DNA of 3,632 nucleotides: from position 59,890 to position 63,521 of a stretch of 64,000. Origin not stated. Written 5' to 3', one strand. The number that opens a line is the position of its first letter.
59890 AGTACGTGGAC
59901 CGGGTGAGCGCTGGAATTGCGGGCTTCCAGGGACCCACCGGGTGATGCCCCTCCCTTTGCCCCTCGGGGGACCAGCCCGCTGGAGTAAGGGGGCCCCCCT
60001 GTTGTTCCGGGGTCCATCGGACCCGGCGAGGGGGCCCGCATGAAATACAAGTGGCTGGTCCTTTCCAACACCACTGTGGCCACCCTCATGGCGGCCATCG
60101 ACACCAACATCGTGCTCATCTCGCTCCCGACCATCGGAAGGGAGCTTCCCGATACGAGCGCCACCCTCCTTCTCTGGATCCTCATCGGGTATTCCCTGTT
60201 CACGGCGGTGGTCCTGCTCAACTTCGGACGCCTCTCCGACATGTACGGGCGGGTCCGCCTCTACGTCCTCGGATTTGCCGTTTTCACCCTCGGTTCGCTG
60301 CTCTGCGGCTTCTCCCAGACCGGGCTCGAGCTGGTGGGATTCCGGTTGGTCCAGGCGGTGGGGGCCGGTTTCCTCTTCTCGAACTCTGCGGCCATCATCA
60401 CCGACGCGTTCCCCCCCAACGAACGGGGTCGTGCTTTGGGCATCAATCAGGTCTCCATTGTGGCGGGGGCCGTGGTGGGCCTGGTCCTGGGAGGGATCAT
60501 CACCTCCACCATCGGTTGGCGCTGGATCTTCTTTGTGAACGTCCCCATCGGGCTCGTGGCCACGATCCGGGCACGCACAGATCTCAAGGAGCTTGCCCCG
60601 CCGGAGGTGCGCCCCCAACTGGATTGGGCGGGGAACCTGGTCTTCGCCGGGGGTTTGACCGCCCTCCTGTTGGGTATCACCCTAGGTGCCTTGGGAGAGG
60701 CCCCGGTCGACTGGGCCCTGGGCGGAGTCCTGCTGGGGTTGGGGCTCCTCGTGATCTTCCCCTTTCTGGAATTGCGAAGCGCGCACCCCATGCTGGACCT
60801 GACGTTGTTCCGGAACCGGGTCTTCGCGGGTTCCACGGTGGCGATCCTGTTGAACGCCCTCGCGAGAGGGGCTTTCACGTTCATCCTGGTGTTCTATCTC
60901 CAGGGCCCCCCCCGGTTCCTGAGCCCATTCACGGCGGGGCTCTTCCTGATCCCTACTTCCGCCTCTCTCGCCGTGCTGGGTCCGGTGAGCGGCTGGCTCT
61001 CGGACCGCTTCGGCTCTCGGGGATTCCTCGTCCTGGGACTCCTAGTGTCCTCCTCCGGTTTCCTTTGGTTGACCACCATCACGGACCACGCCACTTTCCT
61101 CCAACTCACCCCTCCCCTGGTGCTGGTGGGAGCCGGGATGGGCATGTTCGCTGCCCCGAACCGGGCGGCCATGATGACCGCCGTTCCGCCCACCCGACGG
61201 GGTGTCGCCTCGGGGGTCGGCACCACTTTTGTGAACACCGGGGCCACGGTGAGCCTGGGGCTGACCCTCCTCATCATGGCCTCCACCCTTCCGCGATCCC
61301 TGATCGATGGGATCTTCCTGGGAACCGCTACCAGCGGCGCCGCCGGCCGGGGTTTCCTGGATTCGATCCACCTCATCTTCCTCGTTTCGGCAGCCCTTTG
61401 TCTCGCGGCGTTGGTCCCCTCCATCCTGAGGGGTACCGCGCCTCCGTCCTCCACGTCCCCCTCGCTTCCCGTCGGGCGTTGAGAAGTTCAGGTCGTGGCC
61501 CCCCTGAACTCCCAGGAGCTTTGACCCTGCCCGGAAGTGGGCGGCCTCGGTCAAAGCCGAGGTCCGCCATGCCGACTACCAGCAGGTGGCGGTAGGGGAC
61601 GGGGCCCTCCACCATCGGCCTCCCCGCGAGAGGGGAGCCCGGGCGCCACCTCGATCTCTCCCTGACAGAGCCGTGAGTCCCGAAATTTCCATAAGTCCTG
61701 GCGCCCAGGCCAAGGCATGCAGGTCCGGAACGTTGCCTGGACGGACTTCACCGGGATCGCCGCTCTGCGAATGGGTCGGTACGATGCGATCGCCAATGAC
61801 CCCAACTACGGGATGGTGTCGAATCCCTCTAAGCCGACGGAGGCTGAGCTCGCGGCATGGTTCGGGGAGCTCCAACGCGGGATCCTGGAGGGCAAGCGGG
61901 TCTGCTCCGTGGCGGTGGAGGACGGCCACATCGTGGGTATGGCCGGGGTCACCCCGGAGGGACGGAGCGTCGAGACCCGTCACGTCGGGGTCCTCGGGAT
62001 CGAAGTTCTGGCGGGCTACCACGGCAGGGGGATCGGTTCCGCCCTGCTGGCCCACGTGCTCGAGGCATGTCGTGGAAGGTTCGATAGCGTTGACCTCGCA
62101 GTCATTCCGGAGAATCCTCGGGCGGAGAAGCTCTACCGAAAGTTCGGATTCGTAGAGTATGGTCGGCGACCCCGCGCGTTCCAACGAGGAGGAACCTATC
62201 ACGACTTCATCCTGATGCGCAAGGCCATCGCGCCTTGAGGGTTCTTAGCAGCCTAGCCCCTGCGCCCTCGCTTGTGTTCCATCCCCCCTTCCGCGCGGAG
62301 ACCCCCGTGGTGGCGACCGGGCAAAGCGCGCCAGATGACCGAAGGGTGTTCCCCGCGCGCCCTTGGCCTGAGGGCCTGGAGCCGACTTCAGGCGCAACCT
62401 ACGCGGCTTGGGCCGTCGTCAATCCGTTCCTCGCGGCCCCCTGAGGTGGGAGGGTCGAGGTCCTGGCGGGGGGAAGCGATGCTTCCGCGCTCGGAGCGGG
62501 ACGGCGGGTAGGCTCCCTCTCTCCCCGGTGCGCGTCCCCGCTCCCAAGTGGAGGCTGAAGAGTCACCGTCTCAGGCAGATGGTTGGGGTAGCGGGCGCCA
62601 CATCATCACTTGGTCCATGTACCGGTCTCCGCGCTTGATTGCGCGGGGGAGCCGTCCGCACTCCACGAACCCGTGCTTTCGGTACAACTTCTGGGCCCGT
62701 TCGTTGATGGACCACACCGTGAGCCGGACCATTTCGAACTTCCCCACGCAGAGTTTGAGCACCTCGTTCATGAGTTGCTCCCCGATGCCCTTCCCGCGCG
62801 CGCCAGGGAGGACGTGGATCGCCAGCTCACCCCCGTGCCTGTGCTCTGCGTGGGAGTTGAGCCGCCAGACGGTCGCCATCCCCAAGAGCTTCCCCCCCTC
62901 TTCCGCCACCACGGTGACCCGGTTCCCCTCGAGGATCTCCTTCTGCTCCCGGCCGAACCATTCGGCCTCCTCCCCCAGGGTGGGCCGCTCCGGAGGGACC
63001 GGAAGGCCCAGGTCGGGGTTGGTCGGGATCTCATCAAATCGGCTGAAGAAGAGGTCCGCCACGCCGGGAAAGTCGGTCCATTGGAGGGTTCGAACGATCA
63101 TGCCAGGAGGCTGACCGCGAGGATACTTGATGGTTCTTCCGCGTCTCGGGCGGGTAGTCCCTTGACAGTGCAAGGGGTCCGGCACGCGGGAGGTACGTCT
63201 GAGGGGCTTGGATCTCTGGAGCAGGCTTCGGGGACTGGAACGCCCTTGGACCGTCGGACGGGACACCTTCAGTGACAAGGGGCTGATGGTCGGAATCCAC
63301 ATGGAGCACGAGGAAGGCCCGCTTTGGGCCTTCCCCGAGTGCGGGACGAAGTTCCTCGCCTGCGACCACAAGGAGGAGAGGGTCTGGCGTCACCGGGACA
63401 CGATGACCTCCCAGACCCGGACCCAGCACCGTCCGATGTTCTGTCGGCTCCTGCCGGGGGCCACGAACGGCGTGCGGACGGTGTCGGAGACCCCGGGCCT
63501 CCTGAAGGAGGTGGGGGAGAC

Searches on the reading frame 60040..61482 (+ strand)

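Call 44: search_protein_families(library=pfam, proteins=[window:60040-61482:+], max_evalue=0.01)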
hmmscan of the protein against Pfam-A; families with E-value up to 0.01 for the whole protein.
window:60040-61482:+ (480 aa): 2 families
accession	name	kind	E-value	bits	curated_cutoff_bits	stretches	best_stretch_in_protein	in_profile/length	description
PF07690.21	MFS_1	-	1.8e-53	182.2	33.4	2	13-404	3-345/347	Major Facilitator Superfamily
PF00083.30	Sugar_tr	-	2.6e-11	43.5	22.3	1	40-173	44-183/452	Sugar (and other) transporter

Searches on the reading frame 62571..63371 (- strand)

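Call 84: search_protein_families(library=pfam, proteins=[window:62571-63371:-], max_evalue=0.0001)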
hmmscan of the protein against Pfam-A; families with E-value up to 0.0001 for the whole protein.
window:62571-63371:- (266 aa): 4 families
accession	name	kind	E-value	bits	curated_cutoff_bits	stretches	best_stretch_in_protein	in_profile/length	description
PF00583.31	Acetyltransf_1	-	1.7e-17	64.2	20.7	1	137-235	19-116/116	Acetyltransferase (GNAT) family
PF13508.13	Acetyltransf_7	-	4.8e-15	56.1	27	1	152-237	4-84/84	Acetyltransferase (GNAT) domain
PF13673.13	Acetyltransf_10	-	3e-11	43.8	23.6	1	143-240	23-112/128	Acetyltransferase (GNAT) domain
PF13302.13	Acetyltransf_3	-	7.8e-08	33.6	25.4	1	92-236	3-138/138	Acetyltransferase (GNAT) domain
